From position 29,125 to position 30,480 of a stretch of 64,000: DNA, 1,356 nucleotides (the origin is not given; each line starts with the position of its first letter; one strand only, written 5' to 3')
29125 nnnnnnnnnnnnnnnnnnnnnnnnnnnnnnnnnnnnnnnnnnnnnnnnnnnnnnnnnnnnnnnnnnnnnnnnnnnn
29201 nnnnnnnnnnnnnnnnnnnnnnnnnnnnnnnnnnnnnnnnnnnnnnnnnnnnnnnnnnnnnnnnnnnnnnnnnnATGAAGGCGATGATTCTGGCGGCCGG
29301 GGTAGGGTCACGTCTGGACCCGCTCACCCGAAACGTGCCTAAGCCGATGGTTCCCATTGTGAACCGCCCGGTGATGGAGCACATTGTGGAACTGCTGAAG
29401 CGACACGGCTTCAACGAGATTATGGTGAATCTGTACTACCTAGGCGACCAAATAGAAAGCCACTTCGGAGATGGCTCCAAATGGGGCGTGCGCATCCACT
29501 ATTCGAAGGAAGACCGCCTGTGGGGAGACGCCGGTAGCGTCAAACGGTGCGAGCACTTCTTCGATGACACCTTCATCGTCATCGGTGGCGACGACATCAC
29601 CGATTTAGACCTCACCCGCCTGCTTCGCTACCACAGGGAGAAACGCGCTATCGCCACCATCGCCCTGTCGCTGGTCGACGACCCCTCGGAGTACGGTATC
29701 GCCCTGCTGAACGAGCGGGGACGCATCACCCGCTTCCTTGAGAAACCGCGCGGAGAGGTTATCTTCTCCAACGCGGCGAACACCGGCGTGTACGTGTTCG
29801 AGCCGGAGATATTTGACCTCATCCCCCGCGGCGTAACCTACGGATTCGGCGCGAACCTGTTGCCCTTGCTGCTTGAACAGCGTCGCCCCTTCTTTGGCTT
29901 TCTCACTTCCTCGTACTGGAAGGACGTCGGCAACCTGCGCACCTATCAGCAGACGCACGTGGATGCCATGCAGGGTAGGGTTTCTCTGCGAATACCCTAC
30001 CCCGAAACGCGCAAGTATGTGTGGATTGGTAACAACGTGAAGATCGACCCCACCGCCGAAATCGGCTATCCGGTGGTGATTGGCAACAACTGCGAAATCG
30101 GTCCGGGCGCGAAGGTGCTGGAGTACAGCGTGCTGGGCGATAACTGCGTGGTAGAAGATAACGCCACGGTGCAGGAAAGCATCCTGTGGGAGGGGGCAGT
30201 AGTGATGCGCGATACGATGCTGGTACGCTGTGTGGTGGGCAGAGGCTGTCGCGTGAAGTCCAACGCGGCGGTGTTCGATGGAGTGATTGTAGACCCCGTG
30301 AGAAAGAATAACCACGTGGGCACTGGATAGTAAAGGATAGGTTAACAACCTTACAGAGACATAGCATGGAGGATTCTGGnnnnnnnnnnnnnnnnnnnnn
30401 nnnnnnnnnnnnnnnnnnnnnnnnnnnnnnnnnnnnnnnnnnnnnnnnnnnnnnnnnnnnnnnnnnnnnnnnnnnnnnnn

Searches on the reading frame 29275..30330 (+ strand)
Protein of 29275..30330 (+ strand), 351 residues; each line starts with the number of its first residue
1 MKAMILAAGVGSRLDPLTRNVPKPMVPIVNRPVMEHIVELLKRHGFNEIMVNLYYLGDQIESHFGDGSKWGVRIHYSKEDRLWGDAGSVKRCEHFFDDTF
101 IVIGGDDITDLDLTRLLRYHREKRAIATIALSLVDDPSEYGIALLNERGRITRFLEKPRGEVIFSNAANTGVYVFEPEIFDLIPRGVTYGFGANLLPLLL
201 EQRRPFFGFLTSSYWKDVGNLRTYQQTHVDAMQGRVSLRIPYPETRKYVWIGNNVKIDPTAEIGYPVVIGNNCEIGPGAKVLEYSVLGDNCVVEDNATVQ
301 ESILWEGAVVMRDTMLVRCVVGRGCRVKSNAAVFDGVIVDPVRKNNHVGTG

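Call 43: search_protein_families(library=pfam, proteins=[window:29275-30330:+], max_evalue=0.001)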
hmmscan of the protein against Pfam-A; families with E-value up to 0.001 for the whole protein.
window:29275-30330:+ (351 aa): 7 families
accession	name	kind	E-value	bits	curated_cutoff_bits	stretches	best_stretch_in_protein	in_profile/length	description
PF00483.29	NTP_transferase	-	1.8e-49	169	21.2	1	2-230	1-241/245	Nucleotidyl transferase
PF25084.1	LbH_EIF2B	-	2.4e-17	63.3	54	1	246-339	1-93/105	EIF2B subunit epsilon LbH domain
PF00132.30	Hexapep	-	3.3e-13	49.2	27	1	249-281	2-34/36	Bacterial transferase hexapeptide (six repeats)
PF24894.1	Hexapep_GlmU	-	4.7e-08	33.5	23.3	1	270-333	22-83/104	GlmU-like, C-terminal hexapeptide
PF12804.13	NTP_transf_3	-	2.6e-07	31.4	27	1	3-64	1-55/160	MobA-like NTP transferase domain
PF25087.1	GMPPB_C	-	4.7e-05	23.5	39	1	253-340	3-84/110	GMPPB C-terminal domain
PF16314.11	DUF4954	-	0.00016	21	26.2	1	250-338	175-265/433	Domain of unknown function (DUF4954)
